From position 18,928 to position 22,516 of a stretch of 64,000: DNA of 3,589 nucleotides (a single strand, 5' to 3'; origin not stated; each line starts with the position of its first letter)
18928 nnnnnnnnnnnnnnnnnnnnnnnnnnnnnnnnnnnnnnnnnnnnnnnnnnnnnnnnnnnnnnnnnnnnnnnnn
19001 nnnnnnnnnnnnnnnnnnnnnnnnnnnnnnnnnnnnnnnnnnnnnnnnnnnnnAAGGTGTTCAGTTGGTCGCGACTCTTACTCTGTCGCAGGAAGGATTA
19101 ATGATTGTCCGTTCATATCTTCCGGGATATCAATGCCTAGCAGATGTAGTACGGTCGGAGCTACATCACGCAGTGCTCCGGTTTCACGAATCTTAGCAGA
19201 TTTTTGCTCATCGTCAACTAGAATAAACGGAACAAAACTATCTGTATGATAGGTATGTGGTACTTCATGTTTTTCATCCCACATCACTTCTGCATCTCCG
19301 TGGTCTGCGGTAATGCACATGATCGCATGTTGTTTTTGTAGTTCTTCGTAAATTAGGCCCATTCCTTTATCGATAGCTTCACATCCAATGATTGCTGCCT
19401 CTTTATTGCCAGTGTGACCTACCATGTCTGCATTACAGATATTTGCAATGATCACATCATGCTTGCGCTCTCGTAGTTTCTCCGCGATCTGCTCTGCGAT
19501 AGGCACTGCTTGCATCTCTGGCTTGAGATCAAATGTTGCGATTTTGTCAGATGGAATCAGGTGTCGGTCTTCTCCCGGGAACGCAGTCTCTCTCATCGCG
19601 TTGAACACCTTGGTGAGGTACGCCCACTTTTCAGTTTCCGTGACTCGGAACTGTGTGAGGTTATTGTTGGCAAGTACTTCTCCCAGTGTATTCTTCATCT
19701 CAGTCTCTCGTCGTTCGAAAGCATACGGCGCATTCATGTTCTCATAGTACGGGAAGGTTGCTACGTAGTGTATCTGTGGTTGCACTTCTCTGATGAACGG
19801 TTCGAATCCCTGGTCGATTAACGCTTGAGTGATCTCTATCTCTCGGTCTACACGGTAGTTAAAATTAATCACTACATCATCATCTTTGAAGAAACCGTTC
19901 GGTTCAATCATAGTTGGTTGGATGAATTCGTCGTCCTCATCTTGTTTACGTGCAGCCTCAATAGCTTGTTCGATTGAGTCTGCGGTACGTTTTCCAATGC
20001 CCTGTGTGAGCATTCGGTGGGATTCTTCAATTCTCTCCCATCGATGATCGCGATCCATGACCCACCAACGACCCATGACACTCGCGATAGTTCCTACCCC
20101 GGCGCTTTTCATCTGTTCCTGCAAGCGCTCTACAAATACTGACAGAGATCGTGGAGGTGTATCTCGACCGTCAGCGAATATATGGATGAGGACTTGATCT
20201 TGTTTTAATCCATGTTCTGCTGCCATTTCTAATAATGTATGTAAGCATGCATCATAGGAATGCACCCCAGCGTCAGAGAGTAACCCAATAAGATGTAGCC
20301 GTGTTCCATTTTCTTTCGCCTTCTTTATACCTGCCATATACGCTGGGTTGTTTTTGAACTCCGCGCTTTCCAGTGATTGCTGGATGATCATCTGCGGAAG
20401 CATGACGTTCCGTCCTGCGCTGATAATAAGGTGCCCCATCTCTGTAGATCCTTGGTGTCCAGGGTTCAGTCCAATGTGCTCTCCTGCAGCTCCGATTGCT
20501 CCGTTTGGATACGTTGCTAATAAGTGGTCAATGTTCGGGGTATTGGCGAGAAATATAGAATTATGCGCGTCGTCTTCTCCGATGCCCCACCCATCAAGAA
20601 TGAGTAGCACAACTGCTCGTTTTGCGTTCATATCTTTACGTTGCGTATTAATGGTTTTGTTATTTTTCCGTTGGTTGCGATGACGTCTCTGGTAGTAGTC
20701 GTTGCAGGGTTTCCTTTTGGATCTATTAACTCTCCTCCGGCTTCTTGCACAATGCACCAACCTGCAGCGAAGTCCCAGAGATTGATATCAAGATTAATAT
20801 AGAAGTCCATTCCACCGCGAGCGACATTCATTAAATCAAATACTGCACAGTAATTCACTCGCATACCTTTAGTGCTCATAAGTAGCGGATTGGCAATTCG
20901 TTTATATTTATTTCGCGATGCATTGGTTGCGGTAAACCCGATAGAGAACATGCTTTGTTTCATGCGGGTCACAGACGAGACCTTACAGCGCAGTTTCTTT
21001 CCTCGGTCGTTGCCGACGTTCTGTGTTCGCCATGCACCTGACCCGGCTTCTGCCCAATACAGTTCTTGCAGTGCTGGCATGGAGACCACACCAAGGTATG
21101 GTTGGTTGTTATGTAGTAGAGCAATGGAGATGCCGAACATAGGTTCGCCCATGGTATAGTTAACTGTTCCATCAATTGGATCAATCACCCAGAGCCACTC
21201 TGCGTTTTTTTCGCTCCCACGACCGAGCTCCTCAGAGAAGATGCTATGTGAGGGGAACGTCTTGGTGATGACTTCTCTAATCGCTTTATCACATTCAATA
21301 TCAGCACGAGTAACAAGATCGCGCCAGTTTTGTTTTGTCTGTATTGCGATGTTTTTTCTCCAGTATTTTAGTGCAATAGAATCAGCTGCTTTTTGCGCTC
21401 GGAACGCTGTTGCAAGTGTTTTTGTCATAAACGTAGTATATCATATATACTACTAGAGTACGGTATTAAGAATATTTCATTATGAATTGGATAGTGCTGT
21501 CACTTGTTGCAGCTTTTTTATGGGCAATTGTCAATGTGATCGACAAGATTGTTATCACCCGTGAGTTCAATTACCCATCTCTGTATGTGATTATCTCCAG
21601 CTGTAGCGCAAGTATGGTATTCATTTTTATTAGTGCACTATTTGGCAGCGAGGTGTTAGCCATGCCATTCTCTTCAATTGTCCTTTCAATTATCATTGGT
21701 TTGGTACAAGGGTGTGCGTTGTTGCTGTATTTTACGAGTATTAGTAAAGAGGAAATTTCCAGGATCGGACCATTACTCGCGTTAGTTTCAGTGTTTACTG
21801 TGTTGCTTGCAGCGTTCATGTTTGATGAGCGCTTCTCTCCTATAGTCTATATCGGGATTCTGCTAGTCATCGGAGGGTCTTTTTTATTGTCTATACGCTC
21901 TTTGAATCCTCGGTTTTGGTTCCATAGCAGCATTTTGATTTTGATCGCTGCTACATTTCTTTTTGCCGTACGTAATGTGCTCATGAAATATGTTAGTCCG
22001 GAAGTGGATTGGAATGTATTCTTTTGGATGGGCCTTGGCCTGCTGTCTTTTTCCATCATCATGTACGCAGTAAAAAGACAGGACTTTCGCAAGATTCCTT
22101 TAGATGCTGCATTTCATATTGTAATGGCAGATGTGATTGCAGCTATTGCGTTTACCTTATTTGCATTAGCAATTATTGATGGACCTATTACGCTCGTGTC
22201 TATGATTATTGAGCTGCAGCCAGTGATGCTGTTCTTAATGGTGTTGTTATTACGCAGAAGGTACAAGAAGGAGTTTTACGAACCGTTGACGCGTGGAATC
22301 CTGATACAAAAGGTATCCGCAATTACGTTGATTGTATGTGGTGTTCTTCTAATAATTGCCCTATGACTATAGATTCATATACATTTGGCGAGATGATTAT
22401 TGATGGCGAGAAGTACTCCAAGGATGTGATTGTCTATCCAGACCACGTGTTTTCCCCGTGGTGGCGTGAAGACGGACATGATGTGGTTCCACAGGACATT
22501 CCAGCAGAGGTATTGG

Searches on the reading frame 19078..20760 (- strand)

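Call 34: search_protein_families(library=pfam, proteins=[window:19078-20760:-], max_evalue=0.001)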
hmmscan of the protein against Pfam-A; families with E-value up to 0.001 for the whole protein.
window:19078-20760:- (560 aa): 3 families
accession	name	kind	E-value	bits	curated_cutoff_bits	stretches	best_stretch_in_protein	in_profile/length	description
PF01676.23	Metalloenzyme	-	4.9e-68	229.8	24.3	1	50-544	3-251/252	Metalloenzyme superfamily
PF06415.18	iPGM_N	-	4.6e-67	226.1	27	1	126-338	1-215/217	BPG-independent PGAM N-terminus (iPGM_N)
PF00884.28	Sulfatase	-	6e-05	22.9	25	1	463-543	213-301/301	Sulfatase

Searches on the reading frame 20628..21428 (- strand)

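Call 34: search_protein_families(library=pfam, proteins=[window:20628-21428:-], max_evalue=0.001)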
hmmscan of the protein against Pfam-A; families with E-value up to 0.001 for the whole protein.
window:20628-21428:- (266 aa): 1 family
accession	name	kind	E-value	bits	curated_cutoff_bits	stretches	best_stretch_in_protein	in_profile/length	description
PF00459.30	Inositol_P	-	1.4e-60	205.5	27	1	3-260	4-261/271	Inositol monophosphatase family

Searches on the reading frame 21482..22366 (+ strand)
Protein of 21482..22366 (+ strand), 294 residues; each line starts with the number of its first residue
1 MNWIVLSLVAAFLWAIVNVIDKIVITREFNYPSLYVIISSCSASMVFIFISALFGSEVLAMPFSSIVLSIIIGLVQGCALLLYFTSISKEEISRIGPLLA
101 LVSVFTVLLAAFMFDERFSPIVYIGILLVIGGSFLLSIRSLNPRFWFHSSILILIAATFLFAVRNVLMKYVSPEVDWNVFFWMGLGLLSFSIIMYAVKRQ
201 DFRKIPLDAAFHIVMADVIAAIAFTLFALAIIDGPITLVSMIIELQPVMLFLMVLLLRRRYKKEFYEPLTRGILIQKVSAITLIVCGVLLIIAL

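Call 34: search_protein_families(library=pfam, proteins=[window:21482-22366:+], max_evalue=0.001)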
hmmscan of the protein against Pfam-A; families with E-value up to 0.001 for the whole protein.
window:21482-22366:+ (294 aa): 2 families
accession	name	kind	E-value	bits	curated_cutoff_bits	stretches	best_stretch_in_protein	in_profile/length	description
PF00892.27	EamA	-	6.6e-17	62.5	28.2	1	2-137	2-134/135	EamA-like transporter family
PF03151.22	TPT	-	2.3e-05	24.4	30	1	15-170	15-166/291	Triose-phosphate Transporter family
